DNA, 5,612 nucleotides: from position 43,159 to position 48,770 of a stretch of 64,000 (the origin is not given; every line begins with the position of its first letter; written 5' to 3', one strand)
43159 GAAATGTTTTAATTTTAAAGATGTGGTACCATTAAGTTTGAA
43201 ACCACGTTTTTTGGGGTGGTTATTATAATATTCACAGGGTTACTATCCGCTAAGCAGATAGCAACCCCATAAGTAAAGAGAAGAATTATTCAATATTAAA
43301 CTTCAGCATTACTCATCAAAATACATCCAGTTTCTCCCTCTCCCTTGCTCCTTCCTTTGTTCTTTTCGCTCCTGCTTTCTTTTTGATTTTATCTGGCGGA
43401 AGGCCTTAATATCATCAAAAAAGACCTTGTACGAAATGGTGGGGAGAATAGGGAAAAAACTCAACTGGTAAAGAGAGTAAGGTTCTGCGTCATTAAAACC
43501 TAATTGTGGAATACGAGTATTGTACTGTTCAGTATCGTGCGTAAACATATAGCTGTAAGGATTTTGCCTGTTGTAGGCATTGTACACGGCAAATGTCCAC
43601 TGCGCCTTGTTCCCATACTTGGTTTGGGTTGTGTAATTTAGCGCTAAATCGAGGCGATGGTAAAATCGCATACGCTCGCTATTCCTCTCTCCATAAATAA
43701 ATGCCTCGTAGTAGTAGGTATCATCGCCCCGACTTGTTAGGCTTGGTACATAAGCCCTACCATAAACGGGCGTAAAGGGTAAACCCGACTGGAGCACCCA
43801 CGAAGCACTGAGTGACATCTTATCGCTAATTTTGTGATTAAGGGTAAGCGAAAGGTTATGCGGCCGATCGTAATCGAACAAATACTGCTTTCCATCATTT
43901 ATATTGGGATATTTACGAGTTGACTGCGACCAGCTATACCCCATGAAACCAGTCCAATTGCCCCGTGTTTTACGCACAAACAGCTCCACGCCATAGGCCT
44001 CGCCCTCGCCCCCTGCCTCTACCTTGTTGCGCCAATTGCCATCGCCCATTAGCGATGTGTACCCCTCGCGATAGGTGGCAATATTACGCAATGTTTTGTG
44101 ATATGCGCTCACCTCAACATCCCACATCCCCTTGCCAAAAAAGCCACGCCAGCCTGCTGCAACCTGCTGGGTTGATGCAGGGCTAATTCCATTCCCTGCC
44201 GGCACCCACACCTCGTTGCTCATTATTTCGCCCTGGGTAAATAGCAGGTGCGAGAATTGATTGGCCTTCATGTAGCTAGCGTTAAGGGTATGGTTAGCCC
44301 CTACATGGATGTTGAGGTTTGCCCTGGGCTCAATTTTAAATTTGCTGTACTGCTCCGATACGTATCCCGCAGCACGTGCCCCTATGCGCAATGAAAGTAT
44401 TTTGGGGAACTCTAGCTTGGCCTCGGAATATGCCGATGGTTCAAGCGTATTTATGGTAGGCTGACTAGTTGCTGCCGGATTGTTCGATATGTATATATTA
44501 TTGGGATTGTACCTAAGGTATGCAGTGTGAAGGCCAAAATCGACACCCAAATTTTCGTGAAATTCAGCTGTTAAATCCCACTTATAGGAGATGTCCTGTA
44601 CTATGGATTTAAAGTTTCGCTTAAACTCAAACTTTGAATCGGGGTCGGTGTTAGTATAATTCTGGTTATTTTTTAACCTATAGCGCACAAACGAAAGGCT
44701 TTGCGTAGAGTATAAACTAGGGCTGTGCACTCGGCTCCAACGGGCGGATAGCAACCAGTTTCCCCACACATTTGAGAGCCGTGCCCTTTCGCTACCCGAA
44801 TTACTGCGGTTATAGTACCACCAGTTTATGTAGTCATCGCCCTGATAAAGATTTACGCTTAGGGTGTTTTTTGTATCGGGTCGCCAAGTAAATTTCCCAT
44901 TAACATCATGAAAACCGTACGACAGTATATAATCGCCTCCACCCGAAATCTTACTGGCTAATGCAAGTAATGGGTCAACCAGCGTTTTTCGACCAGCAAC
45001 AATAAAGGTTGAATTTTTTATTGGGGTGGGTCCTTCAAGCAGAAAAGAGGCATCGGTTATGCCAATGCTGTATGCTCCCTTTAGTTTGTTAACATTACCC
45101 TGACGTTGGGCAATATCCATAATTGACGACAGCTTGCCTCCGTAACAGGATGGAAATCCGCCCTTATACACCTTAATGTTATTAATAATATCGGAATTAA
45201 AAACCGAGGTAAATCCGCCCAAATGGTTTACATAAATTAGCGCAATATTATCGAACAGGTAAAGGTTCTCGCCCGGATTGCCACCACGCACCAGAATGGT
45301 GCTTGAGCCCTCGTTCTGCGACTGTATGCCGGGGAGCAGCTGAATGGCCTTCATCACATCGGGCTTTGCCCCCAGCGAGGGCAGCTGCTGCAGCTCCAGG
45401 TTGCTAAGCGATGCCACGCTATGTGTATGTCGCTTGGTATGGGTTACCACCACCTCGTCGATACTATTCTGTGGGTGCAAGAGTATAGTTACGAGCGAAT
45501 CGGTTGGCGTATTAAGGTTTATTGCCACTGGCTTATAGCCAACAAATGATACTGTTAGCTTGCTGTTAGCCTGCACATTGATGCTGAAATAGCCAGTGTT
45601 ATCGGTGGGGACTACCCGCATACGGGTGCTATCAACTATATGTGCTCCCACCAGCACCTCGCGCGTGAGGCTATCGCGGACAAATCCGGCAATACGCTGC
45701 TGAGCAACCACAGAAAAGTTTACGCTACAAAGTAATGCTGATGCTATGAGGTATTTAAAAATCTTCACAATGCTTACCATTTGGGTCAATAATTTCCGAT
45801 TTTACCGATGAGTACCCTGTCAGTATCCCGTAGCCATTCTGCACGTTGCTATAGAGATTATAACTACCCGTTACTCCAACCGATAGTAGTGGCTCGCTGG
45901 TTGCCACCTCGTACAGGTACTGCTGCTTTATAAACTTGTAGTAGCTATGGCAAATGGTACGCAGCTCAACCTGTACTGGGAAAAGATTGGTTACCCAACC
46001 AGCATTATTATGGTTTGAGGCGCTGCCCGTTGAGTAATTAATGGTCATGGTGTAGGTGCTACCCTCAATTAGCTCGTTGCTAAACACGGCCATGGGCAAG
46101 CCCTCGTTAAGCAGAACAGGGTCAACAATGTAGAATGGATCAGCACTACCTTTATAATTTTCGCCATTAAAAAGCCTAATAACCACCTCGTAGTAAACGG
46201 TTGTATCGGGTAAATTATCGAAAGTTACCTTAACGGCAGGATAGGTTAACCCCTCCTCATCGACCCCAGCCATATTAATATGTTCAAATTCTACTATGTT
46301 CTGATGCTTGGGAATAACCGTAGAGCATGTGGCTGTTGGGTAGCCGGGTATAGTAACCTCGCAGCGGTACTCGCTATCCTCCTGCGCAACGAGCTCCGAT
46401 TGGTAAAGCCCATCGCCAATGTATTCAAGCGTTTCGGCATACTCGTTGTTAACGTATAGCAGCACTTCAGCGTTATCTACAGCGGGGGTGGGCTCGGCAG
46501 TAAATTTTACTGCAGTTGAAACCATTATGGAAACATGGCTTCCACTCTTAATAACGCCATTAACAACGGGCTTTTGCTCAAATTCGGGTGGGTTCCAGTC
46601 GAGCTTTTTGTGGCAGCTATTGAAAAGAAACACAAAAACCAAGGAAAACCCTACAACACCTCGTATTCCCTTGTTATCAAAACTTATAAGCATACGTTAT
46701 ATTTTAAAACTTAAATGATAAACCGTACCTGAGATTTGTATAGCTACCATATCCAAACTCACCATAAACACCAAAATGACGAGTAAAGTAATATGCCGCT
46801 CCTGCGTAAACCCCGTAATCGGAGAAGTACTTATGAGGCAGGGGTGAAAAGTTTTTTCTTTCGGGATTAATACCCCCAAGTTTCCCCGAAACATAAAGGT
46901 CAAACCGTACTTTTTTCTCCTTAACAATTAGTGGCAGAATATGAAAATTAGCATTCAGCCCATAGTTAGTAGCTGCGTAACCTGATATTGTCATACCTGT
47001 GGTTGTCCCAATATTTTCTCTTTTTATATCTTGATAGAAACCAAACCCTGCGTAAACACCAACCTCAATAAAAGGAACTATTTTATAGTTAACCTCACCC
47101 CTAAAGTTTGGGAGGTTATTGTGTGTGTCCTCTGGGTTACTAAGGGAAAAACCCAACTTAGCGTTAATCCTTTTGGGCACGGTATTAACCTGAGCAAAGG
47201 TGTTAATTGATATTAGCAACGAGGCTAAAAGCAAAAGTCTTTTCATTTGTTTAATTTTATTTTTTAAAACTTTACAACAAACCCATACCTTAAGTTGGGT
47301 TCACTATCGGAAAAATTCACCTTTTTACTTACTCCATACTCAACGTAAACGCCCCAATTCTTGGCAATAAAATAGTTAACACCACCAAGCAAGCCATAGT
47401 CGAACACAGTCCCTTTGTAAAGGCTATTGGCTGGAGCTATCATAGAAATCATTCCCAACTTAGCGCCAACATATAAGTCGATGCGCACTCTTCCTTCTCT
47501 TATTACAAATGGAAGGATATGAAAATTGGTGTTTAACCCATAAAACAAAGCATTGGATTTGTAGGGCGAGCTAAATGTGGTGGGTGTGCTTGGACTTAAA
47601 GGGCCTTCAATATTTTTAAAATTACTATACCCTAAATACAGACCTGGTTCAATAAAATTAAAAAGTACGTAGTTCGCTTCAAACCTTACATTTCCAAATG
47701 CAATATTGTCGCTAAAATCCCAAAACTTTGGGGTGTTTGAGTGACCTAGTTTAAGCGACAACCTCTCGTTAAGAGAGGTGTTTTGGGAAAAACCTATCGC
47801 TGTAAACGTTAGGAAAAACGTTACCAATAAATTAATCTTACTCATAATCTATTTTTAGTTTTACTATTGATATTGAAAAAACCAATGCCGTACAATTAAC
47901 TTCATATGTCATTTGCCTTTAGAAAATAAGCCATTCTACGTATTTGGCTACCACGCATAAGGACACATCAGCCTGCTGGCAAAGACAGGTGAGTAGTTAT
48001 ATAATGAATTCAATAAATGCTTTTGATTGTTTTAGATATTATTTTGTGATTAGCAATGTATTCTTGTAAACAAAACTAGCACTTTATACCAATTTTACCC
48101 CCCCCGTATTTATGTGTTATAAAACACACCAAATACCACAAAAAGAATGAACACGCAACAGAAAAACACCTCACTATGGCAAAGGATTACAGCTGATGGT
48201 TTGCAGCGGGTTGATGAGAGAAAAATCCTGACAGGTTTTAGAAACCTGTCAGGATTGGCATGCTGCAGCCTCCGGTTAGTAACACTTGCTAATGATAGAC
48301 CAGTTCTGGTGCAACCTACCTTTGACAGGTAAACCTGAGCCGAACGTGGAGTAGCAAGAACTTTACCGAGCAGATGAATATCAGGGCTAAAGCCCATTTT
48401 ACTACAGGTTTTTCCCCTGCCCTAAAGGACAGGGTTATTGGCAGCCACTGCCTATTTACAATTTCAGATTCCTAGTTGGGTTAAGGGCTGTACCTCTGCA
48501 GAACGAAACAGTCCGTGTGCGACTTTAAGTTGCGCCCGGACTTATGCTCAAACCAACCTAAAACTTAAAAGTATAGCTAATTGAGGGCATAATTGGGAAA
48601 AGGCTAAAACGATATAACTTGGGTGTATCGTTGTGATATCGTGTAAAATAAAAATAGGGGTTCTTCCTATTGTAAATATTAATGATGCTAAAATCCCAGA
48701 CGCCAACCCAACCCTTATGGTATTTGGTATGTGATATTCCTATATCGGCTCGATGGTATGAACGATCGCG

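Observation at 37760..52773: Three tandem paralogous outer-membrane cassettes: small beta-barrel or lipoprotein, DUF4249 lipoprotein, TonB-dependent receptor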

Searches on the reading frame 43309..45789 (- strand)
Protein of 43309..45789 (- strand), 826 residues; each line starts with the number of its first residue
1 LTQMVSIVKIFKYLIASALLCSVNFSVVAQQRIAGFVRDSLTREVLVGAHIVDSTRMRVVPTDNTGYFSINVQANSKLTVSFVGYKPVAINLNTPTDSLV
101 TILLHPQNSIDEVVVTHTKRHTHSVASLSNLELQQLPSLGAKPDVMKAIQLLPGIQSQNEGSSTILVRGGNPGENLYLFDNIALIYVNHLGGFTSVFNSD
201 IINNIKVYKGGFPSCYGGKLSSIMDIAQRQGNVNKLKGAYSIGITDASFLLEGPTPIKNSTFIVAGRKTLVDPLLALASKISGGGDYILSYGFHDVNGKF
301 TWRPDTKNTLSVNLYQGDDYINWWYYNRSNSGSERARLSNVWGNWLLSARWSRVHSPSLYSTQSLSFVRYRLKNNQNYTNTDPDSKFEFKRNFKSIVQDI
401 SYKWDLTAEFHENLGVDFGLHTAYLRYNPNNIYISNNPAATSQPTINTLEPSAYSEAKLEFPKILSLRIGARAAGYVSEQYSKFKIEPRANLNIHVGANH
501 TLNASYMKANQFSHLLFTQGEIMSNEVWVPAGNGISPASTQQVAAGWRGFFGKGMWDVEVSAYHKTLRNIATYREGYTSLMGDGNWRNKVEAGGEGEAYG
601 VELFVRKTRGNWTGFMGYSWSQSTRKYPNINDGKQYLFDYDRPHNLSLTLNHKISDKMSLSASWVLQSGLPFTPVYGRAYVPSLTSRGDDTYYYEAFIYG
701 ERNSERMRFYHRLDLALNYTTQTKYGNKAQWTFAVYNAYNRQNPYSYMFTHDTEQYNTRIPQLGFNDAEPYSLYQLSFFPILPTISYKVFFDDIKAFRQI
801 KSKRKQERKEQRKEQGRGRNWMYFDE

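Call 4: search_protein_families(library=pfam, proteins=[window:43309-45789:-], max_evalue=0.01)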
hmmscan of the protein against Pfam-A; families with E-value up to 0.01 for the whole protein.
window:43309-45789:- (826 aa): 3 families
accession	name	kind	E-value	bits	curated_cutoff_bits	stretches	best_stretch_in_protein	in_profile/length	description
PF13715.12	CarbopepD_reg_2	-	3.3e-12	46.7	32.2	1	33-115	1-88/88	CarboxypepD_reg-like domain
PF07715.20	Plug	-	7.1e-08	33.4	23.9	1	127-218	8-101/107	TonB-dependent Receptor Plug Domain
PF13620.12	CarboxypepD_reg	-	1.3e-07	32.3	32.3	1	33-92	2-69/82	Carboxypeptidase regulatory-like domain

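Call 5: search_protein_families(library=ncbifam, proteins=[window:43309-45789:-], max_evalue=0.01)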
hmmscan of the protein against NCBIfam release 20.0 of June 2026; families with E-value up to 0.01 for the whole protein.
window:43309-45789:- (826 aa): 2 families
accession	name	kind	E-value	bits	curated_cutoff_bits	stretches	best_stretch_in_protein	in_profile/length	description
TIGR04056.1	OMP_RagA_SusC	subfamily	1.9e-14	53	368.25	1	33-210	3-183/981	SusC/RagA family TonB-linked outer membrane protein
NF053692.1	BamP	equivalog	0.0098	15.3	230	0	14-123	7-118/251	BamP family beta-barrel-assembly machinery protein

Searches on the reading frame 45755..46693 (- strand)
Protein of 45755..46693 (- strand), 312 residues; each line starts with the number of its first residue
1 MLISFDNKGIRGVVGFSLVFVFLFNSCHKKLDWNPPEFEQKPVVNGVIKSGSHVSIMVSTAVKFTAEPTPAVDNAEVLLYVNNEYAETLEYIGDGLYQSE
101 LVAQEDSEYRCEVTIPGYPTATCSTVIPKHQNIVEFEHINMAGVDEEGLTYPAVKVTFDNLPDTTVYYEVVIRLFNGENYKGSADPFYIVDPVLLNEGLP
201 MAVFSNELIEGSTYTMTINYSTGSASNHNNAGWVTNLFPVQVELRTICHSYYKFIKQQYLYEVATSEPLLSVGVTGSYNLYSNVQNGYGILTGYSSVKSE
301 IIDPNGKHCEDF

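Call 4: search_protein_families(library=pfam, proteins=[window:45755-46693:-], max_evalue=0.01)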
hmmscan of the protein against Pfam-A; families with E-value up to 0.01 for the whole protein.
window:45755-46693:- (312 aa): 1 family
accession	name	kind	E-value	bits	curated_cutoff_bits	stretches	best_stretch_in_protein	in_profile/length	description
PF14054.11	DUF4249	-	3.4e-24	86.3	28.5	1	31-298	4-267/269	Domain of unknown function (DUF4249)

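Call 5: search_protein_families(library=ncbifam, proteins=[window:45755-46693:-], max_evalue=0.01)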
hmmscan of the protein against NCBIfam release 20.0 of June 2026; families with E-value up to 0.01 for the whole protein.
window:45755-46693:- (312 aa): 0 families

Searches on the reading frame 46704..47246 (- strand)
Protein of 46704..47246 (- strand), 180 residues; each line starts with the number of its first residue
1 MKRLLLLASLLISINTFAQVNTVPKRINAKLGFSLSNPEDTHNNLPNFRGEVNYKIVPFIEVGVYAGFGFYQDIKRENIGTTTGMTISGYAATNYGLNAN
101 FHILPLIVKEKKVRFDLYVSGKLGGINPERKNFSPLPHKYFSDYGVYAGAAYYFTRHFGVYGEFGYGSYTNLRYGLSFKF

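Call 4: search_protein_families(library=pfam, proteins=[window:46704-47246:-], max_evalue=0.01)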
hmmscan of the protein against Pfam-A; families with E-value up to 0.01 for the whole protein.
window:46704-47246:- (180 aa): 1 family
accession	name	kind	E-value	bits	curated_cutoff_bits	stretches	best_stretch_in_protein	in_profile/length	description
PF13505.12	OMP_b-brl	-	3.5e-11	44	28.7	1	5-173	2-163/175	Outer membrane protein beta-barrel domain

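Call 5: search_protein_families(library=ncbifam, proteins=[window:46704-47246:-], max_evalue=0.01)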
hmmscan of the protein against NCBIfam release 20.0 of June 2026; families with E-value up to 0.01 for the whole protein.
window:46704-47246:- (180 aa): 0 families

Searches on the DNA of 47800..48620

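Call 70: search_rna_families(source=window, start=47800, end=48620, threshold=evalue, max_evalue=5, show_alignments=2)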
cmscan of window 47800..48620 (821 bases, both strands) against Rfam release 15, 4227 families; matches with E-value up to 5: 7.
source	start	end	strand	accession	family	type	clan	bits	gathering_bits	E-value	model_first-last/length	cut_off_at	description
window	48226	48256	+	RF03697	mir-722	Gene; miRNA;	-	27.2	81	0.0061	1-67/67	no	mir-722 microRNA precursor family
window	48014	48085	+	RF00344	snoZ267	Gene; snRNA; snoRNA; CD-box;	-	20.5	43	0.4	1-73/73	no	Small nucleolar RNA Z267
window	48103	48181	-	RF01797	fstAT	Gene; antitoxin;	-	18.2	72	2.3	1-94/94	no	Fst antitoxin sRNA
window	48107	48258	+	RF02986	FuFi-1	Gene; sRNA;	-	15.7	59.6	0.69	1-175/175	no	FuFi-1 RNA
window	47877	47920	-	RF00130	mir-192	Gene; miRNA;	-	15.6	54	1.9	1-76/76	no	mir-192/215 microRNA precursor family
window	48236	48257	-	RF01952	SOX2OT_exon2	Gene; lncRNA;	-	13.8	45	2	1-69/69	no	SOX2 overlapping transcript exon 2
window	48415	48434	-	RF01844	SmY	Gene; snRNA; splicing;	-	13.1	39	4.5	59-78/80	no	SmY spliceosomal RNA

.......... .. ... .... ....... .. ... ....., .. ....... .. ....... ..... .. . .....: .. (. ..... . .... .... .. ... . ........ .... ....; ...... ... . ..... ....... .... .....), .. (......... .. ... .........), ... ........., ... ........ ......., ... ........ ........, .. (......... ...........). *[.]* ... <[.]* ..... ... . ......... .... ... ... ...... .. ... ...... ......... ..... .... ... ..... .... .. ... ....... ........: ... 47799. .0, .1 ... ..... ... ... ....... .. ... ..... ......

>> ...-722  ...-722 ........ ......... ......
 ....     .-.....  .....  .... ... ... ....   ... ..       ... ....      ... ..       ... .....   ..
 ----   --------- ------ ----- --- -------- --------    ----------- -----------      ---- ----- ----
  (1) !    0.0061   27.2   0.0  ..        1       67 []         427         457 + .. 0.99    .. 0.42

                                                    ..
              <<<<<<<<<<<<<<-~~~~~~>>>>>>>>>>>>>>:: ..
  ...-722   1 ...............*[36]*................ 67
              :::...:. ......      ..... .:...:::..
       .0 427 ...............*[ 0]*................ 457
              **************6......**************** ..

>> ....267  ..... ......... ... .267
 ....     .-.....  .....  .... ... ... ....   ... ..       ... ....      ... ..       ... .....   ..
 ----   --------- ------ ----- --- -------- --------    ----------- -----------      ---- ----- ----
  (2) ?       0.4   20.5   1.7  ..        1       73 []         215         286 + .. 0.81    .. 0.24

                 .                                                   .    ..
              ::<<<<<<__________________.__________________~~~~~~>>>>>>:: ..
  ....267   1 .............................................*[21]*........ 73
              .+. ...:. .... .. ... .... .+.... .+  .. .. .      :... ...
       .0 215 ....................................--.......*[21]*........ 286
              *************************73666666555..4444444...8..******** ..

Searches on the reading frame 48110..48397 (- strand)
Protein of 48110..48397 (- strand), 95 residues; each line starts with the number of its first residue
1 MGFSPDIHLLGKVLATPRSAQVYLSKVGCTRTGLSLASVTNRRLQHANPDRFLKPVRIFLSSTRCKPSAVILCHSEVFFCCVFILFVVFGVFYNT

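Call 12: search_protein_families(library=pfam, proteins=[window:48110-48397:-], max_evalue=0.001)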
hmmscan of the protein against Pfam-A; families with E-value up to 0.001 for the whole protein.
window:48110-48397:- (95 aa): 0 families
